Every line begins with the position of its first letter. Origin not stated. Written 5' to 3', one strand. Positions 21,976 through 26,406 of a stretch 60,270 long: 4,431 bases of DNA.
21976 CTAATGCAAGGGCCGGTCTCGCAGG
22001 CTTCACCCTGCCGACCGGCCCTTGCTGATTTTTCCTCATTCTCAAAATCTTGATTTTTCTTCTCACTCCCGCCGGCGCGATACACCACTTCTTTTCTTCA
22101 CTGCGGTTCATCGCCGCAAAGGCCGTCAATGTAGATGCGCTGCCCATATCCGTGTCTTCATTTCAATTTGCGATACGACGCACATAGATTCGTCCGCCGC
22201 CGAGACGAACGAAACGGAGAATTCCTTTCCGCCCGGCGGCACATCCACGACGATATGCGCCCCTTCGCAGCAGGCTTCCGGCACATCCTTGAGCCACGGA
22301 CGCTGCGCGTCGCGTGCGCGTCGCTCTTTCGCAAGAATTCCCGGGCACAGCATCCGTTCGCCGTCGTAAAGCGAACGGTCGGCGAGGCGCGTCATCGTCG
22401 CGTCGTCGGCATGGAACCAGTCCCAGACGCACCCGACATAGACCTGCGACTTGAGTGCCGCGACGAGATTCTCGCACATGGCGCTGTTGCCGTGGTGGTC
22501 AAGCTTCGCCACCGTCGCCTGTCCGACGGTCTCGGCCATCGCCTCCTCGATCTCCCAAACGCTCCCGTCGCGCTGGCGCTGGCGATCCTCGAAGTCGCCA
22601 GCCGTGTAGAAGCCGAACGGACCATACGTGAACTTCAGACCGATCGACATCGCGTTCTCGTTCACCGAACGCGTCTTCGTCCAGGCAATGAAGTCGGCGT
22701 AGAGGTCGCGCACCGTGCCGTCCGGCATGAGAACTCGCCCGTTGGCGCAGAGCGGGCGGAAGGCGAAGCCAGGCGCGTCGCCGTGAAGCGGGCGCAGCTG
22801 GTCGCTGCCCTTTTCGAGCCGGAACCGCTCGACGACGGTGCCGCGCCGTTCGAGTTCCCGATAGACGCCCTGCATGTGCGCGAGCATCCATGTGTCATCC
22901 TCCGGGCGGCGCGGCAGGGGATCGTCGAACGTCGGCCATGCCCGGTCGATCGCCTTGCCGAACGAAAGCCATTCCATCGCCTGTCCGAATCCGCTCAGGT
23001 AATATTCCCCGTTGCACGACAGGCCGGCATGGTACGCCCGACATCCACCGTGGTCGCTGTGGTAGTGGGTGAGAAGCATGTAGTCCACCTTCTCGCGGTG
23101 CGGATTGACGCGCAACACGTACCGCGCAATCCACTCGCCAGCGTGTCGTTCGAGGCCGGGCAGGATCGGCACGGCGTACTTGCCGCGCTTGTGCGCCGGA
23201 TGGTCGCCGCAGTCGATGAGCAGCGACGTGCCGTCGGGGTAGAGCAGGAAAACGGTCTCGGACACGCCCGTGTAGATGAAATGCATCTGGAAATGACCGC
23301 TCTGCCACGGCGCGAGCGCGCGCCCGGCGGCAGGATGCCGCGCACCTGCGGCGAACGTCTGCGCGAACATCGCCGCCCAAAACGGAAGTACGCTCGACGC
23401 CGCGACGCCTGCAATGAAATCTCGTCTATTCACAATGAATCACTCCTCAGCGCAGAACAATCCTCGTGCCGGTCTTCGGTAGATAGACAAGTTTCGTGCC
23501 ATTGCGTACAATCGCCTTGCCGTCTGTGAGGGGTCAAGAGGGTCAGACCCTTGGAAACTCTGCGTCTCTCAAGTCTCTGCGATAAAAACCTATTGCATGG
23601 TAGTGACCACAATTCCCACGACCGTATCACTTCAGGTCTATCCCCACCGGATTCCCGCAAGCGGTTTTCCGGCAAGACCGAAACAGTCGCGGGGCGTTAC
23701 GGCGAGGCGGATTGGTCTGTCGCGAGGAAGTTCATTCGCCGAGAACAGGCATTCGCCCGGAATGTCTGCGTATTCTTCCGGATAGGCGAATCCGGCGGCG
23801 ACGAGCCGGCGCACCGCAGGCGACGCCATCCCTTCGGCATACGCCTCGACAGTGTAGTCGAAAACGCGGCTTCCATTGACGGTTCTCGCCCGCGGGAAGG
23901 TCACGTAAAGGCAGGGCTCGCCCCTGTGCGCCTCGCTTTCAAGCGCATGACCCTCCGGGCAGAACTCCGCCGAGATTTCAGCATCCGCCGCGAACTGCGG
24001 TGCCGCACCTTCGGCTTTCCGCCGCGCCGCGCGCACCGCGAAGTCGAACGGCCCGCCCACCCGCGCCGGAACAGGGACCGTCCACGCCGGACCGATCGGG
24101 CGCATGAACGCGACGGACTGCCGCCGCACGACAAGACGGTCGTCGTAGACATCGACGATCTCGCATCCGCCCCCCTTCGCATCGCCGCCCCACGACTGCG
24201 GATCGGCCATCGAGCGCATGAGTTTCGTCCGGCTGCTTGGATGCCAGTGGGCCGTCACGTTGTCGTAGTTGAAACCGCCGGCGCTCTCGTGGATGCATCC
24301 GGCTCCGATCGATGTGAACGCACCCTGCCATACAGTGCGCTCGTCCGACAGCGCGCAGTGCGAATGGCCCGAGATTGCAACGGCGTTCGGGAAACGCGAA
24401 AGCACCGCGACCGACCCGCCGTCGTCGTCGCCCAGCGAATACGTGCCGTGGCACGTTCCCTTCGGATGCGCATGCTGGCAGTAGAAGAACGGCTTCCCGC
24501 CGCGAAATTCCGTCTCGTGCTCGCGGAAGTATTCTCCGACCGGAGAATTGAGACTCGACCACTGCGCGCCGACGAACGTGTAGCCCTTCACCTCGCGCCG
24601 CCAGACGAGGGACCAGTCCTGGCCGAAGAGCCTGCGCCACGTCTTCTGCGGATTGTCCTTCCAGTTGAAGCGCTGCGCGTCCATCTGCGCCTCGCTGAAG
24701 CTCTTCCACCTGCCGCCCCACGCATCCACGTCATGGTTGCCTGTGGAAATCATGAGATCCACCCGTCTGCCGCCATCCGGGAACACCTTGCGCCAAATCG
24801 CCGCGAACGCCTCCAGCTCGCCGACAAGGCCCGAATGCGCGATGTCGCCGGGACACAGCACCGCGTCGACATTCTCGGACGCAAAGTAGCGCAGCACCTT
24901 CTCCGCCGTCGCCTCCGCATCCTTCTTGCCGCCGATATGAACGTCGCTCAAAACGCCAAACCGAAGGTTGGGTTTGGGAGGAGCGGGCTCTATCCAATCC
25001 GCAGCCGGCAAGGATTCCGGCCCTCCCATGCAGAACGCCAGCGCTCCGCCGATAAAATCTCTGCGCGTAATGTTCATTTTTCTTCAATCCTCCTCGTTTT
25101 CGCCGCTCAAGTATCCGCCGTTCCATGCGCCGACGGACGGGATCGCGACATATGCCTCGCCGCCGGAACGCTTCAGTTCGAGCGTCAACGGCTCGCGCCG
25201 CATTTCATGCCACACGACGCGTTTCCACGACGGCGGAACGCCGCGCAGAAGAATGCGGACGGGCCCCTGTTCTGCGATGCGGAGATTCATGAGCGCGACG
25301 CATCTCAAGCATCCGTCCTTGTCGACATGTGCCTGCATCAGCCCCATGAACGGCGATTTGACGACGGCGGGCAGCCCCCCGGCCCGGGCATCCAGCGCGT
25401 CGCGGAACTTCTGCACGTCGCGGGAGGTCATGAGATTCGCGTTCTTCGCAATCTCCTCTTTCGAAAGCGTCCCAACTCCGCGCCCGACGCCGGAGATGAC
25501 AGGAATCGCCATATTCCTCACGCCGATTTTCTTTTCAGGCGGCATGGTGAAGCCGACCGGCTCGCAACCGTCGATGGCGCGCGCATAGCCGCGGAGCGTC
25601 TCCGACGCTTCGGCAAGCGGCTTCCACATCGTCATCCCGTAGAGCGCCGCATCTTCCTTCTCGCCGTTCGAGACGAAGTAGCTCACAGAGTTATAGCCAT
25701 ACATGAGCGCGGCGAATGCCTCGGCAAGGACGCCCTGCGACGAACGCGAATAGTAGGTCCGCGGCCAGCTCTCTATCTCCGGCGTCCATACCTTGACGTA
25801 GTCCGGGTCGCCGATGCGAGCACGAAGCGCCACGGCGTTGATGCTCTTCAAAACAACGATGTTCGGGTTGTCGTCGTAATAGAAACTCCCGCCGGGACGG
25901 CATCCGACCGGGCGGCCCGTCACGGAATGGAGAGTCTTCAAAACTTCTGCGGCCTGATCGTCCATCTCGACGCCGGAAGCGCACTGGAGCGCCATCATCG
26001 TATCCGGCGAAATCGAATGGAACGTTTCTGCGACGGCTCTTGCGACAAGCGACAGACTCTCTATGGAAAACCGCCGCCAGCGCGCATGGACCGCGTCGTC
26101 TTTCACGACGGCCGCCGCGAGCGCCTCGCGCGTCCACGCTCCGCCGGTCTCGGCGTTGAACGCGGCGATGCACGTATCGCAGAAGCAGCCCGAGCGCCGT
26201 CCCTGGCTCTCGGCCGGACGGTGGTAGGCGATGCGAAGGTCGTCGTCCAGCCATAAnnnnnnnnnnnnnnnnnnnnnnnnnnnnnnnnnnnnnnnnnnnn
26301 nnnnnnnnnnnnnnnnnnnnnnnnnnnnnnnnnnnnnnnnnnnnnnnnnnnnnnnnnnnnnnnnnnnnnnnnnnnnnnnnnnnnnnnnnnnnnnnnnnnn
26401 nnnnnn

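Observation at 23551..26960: Near-identical 55-nt element placed immediately 3' of genes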

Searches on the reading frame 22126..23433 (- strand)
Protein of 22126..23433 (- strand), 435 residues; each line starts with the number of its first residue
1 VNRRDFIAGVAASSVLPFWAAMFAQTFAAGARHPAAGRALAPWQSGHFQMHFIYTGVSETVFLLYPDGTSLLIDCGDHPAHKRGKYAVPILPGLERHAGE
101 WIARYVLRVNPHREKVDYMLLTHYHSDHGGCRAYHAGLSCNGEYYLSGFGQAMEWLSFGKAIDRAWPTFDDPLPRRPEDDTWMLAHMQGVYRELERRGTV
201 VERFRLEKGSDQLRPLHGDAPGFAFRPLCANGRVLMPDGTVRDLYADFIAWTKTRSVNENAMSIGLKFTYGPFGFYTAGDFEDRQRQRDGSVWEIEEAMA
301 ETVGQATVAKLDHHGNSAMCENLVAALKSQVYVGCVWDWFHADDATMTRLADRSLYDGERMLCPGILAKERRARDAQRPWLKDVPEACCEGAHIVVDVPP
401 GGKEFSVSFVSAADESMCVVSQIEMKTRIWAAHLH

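Call 12: search_protein_families(library=pfam, proteins=[window:22126-23433:-], max_evalue=0.001)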
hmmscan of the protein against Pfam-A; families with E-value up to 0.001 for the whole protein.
window:22126-23433:- (435 aa): 1 family
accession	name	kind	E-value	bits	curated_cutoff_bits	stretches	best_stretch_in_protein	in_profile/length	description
PF00753.33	Lactamase_B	-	6.1e-06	26.7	22.7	1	56-130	3-58/196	Metallo-beta-lactamase superfamily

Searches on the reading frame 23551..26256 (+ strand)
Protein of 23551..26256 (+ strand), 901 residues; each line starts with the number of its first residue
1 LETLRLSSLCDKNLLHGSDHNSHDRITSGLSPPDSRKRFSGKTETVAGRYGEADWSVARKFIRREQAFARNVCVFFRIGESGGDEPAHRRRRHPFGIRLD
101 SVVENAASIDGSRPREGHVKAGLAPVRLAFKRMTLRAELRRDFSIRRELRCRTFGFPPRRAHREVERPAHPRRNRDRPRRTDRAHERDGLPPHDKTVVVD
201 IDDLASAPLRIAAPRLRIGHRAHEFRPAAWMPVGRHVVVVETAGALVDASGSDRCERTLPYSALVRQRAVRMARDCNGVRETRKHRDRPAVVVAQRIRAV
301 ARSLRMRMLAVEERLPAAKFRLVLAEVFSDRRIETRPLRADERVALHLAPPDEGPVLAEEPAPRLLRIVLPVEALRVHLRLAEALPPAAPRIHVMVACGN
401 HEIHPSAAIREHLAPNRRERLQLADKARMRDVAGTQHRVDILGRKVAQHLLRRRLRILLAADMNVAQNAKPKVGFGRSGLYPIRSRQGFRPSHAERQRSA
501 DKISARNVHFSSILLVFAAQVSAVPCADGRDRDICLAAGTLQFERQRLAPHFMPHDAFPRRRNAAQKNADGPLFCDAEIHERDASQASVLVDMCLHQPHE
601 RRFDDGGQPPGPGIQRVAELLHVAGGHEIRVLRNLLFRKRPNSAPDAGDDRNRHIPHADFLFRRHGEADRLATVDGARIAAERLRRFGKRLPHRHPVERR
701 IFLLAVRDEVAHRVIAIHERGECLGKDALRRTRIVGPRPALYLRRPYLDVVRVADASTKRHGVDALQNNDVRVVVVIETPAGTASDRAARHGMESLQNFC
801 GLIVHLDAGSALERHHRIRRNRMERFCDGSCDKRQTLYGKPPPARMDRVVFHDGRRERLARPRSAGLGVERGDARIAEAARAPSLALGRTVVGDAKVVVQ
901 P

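Call 12: search_protein_families(library=pfam, proteins=[window:23551-26256:+], max_evalue=0.001)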
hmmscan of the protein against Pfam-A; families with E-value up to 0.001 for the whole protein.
window:23551-26256:+ (901 aa): 0 families

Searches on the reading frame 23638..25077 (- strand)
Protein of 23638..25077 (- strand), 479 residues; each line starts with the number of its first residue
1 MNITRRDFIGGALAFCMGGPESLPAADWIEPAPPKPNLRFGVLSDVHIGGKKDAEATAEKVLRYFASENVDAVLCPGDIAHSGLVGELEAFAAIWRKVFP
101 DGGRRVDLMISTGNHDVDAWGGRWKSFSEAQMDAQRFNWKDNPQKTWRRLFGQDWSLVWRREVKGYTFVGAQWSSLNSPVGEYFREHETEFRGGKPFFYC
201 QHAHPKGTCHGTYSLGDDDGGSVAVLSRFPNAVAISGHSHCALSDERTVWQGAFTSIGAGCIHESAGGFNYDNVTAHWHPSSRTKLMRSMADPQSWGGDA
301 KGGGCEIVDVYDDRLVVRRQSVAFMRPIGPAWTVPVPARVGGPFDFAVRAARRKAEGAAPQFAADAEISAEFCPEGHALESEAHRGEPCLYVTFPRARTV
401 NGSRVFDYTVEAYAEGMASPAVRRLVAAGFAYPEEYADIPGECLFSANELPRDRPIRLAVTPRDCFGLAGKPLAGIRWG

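Call 12: search_protein_families(library=pfam, proteins=[window:23638-25077:-], max_evalue=0.001)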
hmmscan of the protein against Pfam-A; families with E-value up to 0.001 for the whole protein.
window:23638-25077:- (479 aa): 2 families
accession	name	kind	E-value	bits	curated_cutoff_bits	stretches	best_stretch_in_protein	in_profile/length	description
PF00149.33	Metallophos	-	1.3e-10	42.5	21.5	1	38-241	1-190/191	Calcineurin-like phosphoesterase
PF12850.12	Metallophos_2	-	2.5e-07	31.3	27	1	39-247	2-124/154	Calcineurin-like phosphoesterase superfamily domain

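Call 13: find_encoding_contigs(protein=window:23638-25077:-, flank=10000, max_places=6)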
Protein window:23638-25077:- (479 aa): 2 contigs read that carry it; 1 place shown.
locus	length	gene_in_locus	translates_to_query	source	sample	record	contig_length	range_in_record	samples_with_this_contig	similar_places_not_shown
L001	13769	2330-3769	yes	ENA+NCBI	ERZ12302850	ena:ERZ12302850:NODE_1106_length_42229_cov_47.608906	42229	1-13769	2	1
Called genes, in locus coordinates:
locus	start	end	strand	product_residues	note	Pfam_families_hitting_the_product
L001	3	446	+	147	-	?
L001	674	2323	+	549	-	-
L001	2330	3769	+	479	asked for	PF00149:Metallophos, PF12850:Metallophos_2 (weak)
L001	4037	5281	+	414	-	PF00753:Lactamase_B (weak)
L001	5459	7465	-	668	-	-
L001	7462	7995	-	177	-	-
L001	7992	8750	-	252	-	-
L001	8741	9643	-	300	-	-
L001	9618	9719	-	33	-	-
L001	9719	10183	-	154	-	-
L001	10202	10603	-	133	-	-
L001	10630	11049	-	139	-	-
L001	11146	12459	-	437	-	-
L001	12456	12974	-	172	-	-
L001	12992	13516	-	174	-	-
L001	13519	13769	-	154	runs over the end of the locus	-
